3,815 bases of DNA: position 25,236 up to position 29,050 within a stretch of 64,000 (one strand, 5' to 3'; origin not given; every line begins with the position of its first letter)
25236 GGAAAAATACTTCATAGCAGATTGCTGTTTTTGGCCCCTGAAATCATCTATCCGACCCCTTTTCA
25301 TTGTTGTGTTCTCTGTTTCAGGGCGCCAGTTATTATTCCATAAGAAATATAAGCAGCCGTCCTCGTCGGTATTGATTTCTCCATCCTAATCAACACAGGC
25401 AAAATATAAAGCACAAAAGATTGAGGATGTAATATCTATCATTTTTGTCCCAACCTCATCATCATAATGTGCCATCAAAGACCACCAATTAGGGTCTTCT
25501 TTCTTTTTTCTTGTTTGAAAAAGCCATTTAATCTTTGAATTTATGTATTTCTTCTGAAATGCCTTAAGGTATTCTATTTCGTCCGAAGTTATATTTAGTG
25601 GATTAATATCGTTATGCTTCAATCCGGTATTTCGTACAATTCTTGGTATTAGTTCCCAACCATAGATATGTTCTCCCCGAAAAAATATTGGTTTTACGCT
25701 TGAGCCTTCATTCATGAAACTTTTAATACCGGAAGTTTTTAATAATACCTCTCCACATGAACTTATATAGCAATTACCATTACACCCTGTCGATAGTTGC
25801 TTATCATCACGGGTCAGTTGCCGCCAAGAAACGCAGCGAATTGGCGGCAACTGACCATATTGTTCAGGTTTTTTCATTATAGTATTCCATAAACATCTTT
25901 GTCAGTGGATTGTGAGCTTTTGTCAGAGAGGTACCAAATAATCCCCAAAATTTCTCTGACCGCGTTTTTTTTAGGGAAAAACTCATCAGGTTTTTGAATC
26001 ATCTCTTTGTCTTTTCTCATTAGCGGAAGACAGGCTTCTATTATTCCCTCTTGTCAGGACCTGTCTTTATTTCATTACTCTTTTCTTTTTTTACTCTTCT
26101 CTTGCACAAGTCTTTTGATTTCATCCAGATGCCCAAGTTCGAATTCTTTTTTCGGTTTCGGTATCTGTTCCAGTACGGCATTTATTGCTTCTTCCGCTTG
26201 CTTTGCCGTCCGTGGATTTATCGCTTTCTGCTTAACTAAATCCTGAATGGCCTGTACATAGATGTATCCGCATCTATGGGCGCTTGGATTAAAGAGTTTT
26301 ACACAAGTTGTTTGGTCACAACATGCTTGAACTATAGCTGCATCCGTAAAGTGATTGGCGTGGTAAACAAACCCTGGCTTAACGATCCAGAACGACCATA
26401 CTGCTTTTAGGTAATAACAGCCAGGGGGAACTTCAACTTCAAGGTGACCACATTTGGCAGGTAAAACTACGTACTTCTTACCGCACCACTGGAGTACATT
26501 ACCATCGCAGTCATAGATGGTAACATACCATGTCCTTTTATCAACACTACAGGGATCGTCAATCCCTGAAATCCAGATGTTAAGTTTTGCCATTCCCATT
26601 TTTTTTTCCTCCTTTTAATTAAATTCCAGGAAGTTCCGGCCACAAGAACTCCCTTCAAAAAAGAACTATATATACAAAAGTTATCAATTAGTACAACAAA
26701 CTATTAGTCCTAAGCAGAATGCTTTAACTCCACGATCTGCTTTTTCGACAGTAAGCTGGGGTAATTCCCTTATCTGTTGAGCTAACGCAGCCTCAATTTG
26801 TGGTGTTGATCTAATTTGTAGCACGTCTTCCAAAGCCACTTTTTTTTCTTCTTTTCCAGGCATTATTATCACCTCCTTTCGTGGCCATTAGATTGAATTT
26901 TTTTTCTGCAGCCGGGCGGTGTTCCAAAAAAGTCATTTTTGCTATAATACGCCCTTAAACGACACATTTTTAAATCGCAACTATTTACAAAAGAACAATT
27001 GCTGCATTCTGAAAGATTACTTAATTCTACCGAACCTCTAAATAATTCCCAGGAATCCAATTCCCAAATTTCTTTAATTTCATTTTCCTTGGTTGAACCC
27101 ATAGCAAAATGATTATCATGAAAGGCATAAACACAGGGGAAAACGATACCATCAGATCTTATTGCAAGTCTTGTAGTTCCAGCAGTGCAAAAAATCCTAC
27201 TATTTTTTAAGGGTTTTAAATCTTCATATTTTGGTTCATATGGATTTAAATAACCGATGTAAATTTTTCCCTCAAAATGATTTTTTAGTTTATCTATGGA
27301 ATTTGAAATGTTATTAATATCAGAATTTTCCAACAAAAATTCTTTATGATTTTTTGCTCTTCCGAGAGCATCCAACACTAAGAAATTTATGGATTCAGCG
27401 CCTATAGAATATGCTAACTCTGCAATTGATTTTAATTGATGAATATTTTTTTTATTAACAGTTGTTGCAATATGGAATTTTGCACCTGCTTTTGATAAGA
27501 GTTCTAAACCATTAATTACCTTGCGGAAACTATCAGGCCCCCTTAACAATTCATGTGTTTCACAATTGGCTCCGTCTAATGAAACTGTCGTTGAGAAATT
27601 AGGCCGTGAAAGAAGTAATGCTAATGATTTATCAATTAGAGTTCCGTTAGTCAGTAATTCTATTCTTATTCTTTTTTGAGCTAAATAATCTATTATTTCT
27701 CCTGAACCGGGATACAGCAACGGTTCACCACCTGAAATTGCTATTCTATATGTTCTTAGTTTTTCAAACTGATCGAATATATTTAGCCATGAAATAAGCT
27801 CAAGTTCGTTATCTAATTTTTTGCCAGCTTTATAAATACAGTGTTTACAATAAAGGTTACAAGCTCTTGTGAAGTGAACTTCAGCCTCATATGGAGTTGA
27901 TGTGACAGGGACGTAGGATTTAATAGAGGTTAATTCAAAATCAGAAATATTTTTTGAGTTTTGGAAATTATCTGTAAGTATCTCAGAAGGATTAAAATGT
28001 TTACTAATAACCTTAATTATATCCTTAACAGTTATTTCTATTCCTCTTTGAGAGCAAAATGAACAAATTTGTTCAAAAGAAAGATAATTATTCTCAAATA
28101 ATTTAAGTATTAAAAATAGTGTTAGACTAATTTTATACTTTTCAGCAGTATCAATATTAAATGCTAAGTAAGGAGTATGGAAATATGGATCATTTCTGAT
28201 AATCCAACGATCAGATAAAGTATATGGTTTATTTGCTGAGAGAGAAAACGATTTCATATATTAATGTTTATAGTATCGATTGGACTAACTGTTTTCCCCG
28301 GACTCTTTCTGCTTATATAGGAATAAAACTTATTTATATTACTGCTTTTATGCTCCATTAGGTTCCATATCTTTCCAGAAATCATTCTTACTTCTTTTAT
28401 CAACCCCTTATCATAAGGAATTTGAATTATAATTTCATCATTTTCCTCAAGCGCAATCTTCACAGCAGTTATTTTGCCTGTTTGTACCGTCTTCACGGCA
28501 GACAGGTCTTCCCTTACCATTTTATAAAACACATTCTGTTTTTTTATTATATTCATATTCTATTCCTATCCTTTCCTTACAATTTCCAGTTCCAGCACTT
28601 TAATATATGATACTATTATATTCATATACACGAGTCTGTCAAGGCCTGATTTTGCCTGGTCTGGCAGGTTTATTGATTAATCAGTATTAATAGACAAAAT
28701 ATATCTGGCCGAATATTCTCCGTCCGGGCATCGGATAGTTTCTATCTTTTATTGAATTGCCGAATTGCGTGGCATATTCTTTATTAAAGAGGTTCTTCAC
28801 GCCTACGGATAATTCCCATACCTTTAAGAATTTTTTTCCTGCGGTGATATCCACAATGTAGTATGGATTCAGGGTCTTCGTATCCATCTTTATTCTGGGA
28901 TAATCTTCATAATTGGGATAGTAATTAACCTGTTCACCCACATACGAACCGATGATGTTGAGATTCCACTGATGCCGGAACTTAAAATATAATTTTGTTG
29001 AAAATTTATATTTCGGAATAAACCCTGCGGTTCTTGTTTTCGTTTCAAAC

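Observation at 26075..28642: Radical SAM/SPASM operon with a Cys-tailed 59-aa peptide: candidate uncharacterised RiPP system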

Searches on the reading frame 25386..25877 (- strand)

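Call 34: search_protein_families(library=pfam, proteins=[window:25386-25877:-], max_evalue=0.001)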
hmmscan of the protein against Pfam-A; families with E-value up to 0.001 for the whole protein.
window:25386-25877:- (163 aa): 1 family
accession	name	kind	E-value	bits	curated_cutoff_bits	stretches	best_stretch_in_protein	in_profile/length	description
PF08867.16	FRG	-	1.5e-14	55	25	1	63-162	2-87/94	FRG domain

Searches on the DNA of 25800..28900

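Call 95: search_rna_families(source=window, start=25800, end=28900, threshold=evalue, max_evalue=1)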
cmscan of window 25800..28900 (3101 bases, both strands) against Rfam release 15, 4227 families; matches with E-value up to 1: 0.
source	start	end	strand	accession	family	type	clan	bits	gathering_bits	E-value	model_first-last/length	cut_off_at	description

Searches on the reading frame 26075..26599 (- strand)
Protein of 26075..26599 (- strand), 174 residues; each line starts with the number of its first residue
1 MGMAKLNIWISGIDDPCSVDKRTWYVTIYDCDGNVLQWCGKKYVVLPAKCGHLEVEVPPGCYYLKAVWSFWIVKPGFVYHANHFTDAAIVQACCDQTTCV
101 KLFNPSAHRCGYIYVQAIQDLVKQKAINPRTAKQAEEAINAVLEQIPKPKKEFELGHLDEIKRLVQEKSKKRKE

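Call 3: search_protein_families(library=pfam, proteins=[window:26075-26599:-], max_evalue=1)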
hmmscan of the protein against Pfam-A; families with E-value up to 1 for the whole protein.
window:26075-26599:- (174 aa): 2 families
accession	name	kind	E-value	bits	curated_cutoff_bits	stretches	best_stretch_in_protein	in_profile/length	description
PF11831.13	Myb_Cef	-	0.045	13.7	27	1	129-162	56-88/230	pre-mRNA splicing factor component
PF24968.1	DUF7770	-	0.16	12.4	24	1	103-148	93-138/150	Domain of unknown function (DUF7770)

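Call 4: search_protein_families(library=ncbifam, proteins=[window:26075-26599:-], max_evalue=1)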
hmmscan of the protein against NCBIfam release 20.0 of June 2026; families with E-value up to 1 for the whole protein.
window:26075-26599:- (174 aa): 2 families
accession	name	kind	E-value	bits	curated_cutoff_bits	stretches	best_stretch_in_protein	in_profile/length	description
NF008926.0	PRK12285.1-3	equivalog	0.11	11.4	320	1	88-168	206-282/429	tryptophan--tRNA ligase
NF007836.1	PRK10548.1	equivalog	0.14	12.6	116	1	114-172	40-100/110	flagella biosynthesis regulatory protein FliT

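Call 30: find_homologous_proteins(query=window:26075-26599:-, max_evalue=0.01)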
Query window:26075-26599:- (174 aa): 330 proteins with E <= 0.01 among 340 candidates; the best 120 are listed.
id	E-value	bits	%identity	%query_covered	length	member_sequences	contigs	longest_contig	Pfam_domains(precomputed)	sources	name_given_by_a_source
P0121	3.5e-118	410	100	100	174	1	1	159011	-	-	-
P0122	2.8e-95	335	80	100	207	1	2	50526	-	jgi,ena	-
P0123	6.9e-92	324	74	100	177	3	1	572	-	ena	-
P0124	6.9e-91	321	76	93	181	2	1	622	-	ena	-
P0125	7.9e-91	321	76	100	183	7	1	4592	-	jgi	jgi:hypothetical protein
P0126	4.6e-90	318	75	100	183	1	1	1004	-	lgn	-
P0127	5.5e-90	318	75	98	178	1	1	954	-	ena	-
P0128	1.5e-89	316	72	99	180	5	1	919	-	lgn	-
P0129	5.5e-89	315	74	98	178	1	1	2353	-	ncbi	-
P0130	1.8e-88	313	76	95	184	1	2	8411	-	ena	-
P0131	2.8e-87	309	73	98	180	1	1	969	-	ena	-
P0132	1.6e-86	307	72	98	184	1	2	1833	-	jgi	-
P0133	1.6e-86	307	72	100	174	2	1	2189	-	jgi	jgi:hypothetical protein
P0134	2.8e-86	306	72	99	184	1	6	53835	-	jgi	jgi:hypothetical protein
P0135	6.4e-86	305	73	99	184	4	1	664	-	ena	-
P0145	1.0e-84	301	68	98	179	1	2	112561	-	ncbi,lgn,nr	ncbi:MAG: hypothetical protein HYY00_01850 [Chloroflexi bacterium]|nr:hypothetical protein [Chlorofl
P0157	2.3e-83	296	68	100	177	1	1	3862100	-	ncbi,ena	-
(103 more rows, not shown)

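Call 31: find_encoding_contigs(protein=P0122, flank=5000, max_places=2)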
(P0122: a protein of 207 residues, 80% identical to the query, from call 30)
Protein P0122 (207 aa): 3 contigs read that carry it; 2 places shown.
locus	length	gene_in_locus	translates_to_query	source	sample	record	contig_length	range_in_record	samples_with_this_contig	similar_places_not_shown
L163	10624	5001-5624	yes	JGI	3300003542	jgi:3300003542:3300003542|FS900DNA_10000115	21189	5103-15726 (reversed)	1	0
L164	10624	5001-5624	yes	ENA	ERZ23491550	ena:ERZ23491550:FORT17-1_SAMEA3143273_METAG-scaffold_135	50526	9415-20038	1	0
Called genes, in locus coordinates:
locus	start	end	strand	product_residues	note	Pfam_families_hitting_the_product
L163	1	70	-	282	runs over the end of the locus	PF08668:HDOD, PF01966:HD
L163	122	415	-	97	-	PF01312:Bac_export_2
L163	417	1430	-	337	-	PF02120:Flg_hook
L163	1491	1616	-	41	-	-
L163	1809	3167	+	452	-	PF14306:PUA_2, PF01747:ATP-sulfurylase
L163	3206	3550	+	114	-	PF22271:DUF6955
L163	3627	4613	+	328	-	PF00586:AIRS, PF02769:AIRS_C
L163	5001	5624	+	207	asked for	-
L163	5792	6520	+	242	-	PF03692:CxxCxxCC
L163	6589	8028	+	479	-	PF01406:tRNA-synt_1e, PF01921:tRNA-synt_1f (faint), PF00133:tRNA-synt_1 (faint), PF09334:tRNA-synt_1g, PF09190:DALR_2, PF23493:CysS_C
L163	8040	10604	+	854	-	PF11897:DUF3417, PF00343:Phosphorylase, PF28476:GlgP_C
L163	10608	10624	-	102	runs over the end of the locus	-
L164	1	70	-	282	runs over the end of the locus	PF08668:HDOD, PF01966:HD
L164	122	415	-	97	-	PF01312:Bac_export_2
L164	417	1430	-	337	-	PF02120:Flg_hook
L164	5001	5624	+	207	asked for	-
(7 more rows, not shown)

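Call 32: find_encoding_contigs(protein=P0157, flank=5000, max_places=1)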
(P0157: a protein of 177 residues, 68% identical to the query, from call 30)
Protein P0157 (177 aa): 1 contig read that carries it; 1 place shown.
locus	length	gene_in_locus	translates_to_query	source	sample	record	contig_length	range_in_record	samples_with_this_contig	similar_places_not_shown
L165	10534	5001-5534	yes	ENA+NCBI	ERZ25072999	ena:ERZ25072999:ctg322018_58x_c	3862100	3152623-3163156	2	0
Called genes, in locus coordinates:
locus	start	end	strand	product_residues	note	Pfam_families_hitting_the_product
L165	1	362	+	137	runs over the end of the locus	PF01042:Ribonuc_L-PSP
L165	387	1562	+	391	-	PF00355:Rieske, PF00848:Ring_hydroxyl_A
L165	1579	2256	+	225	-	PF06267:DUF1028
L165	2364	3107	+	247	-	PF00977:His_biosynth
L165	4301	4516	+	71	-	-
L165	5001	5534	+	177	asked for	-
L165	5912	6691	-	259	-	PF00520:Ion_trans, PF08016:PKD_channel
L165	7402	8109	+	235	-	PF00528:BPD_transp_1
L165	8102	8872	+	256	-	PF02463:SMC_N (faint), PF00005:ABC_tran, PF13304:AAA_21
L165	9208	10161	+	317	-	PF12849:PBP_like_2, PF13531:SBP_bac_11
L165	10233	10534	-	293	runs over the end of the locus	PF12728:HTH_17, PF12727:PBP_like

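Call 33: find_encoding_contigs(protein=P0145, flank=5000, max_places=1)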
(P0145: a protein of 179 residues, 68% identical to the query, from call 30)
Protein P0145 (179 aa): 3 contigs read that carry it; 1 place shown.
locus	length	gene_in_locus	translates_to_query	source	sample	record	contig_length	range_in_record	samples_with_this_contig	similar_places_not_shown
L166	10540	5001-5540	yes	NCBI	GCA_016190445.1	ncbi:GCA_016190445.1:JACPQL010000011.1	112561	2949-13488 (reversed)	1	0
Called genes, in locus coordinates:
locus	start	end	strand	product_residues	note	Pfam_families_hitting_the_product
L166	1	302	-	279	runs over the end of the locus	PF00753:Lactamase_B, PF23023:Anti-Pycsar_Apyc1 (weak), PF12706:Lactamase_B_2 (weak)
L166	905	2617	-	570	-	PF02776:TPP_enzyme_N, PF00205:TPP_enzyme_M, PF02775:TPP_enzyme_C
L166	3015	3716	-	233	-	PF00072:Response_reg, PF00486:Trans_reg_C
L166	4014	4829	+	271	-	-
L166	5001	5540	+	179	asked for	-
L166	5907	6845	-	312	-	PF12911:OppC_N, PF00528:BPD_transp_1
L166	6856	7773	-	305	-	PF19300:BPD_transp_1_N (weak), PF00528:BPD_transp_1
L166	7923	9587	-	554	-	PF00496:SBP_bac_5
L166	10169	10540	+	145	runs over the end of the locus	-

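Call 46: find_related_loci(query=P0121, collection=genome_contigs, flank=5000)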
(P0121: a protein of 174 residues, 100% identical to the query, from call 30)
Query P0121 (174 aa) in genome_contigs; peptide patterns used: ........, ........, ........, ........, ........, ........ (x = any residue, [..] = any of these).
133 stretches matched a pattern; 6 encode a relative of the query (tblastn E <= 1e-3); 6 distinct loci.
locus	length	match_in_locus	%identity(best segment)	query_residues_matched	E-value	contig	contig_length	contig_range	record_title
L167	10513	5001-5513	70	1-171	2e-87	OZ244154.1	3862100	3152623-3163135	MAG: Aestuariivirgaceae bacterium isolate 5d58ee39-098d-494c-bd90-57b7a1f43d2a genome assembly, chromosome: 1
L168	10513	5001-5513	68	1-171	3e-87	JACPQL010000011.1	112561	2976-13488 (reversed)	MAG: Chloroflexi bacterium isolate NC_groundwater_652_Ag_B-0.1um_64_166 B_1_S1_Biohub_coassembly_k141_1880569, whole gen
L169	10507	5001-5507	68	1-171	3e-82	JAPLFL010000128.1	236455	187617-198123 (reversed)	MAG: Candidatus Kapaibacterium sp. isolate LacPavin_0818_WC55_MAG_34_17 LacPavin_0818_WC55_scaffold_1134681, whole genom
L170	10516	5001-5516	69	1-170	2e-80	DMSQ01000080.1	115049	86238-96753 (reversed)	MAG TPA_asm: Prolixibacteraceae bacterium isolate UBA9940 contig_397, whole genome shotgun sequence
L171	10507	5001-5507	66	1-171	9e-77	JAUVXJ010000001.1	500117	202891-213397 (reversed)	MAG: Chloroflexota bacterium isolate CSMAG_1213 CSMAG_1213_k141_1316430_length_500117_cov_17.9985, whole genome shotgun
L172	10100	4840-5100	37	1-102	1e-12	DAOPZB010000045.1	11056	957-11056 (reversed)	MAG TPA_asm: Methanothrix sp. isolate AMR_MDS_1299 NODE_6788_length_11056_cov_5.576493, whole genome shotgun sequence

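Call 69: search_solved_structures(query=A6, max_evalue=1)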
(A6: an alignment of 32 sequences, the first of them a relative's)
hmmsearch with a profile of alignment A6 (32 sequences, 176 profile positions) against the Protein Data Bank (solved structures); distinct sequences matched with E-value up to 1: 0.

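Call 77: predict_structure(alignment_id=A7)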
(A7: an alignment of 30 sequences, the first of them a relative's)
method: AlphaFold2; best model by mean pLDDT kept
length: 174 residues; sequences in the alignment: 30
mean_pLDDT: 90.6   pTM: 0.79
mean pLDDT of the five models: 90.6, 89.9, 89.6, 86.2, 76.0
residues with pLDDT >= 90: 132; 70-90: 26; 50-70: 13; < 50: 3
segments of 3 or more residues with pLDDT < 50: 78-80
pLDDT, mean of each block of 10 residues (from residue 1): 93 93 95 94 95 97 90 58 84 97 92 93 97 96 90 90 93 71
secondary structure, 60 per line:
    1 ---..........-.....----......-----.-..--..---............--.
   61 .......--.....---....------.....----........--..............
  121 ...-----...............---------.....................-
elements in order: E4-13 E15-19 E24-29 E46-48 E52-57 E60-67 E70-74 E78-81 E88-92 E97-104 H107-123 H129-143 H153-173

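Call 80: fold_search(model_id=the predicted structure, library=pdb)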
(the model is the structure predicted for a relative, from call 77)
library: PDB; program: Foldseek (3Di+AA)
matches with E <= 10: 544; with E <= 0.001: 2
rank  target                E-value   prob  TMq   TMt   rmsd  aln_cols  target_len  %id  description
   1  3qec                  6.8e-04  1.00  0.35  0.41   9.2       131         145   13  Crystal structure of a putative carbohydrate binding protein (PA1324) from Pseudomonas aeruginosa at 2.61 A resolution (released 2011-03-02)
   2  3phs                  9.2e-04  1.00  0.41  0.31   5.7       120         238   15  Crystal Structure of GBS52, the minor pilin in gram-positive pathogen Streptococcus agalactiae (released 2010-11-17)
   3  2xhn_A                1.0e-03  1.00  0.38  0.14   3.4       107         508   15  Rhamnogalacturonan lyase from Aspergillus aculeatus K150A active site mutant (released 2010-09-29)
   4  3kpt_A                1.2e-03  1.00  0.41  0.22   5.6       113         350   13  Crystal structure of BcpA, the major pilin subunit of Bacillus cereus (released 2009-11-24)
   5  1nkg                  1.5e-03  1.00  0.37  0.13   3.8       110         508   14  Rhamnogalacturonan lyase from Aspergillus aculeatus (released 2004-05-25)
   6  3njx                  1.6e-03  1.00  0.38  0.14   3.5       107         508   15  Rhamnogalacturonan Lyase from Aspergillus aculeatus mutant H210A (released 2010-10-06)
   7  3rkp_A                2.2e-03  1.00  0.42  0.22   5.9       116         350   14  Crystal structure of BcpA*(D312A), the major pilin subunit of Bacillus cereus (released 2012-05-30)
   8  4oq1                  2.6e-03  1.00  0.37  0.21   6.6       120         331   15  Structure of the Streptococcal ancillary pilin (released 2014-04-23)
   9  6hif_Y                3.1e-03  1.00  0.37  0.69   3.8       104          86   12  Kuenenia stuttgartiensis hydrazine dehydrogenase complex (released 2019-04-17)
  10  5fgs_C                3.8e-03  0.98  0.30  0.39   8.6       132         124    8  Crystal structure of C-terminal domain of shaft pilin spaA from Lactobacillus rhamnosus GG - P21212 space group (released 2016-07-20)
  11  4ecn                  3.8e-03  0.91  0.26  0.08   9.9       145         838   14  Crystal structure of a leucine-rich repeat protein (BT_0210) from Bacteroides thetaiotaomicron VPI-5482 at 2.80 A resolu (released 2012-05-23)
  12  3gf8                  4.3e-03  1.00  0.34  0.22   8.6       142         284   13  Crystal structure of putative polysaccharide binding proteins (DUF1812) (NP_809975.1) from BACTEROIDES THETAIOTAOMICRON  (released 2009-03-24)
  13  3kpt_B                5.5e-03  1.00  0.39  0.20   6.2       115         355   11  Crystal structure of BcpA, the major pilin subunit of Bacillus cereus (released 2009-11-24)
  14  3rkp_B                7.0e-03  1.00  0.43  0.23   5.3       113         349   14  Crystal structure of BcpA*(D312A), the major pilin subunit of Bacillus cereus (released 2012-05-30)
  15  5faa                  7.0e-03  0.98  0.31  0.41   8.2       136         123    6  Crystal structure of C-terminal domain of shaft pilin spaA from Lactobacillus rhamnosus GG, - I422 space group (released 2016-07-20)
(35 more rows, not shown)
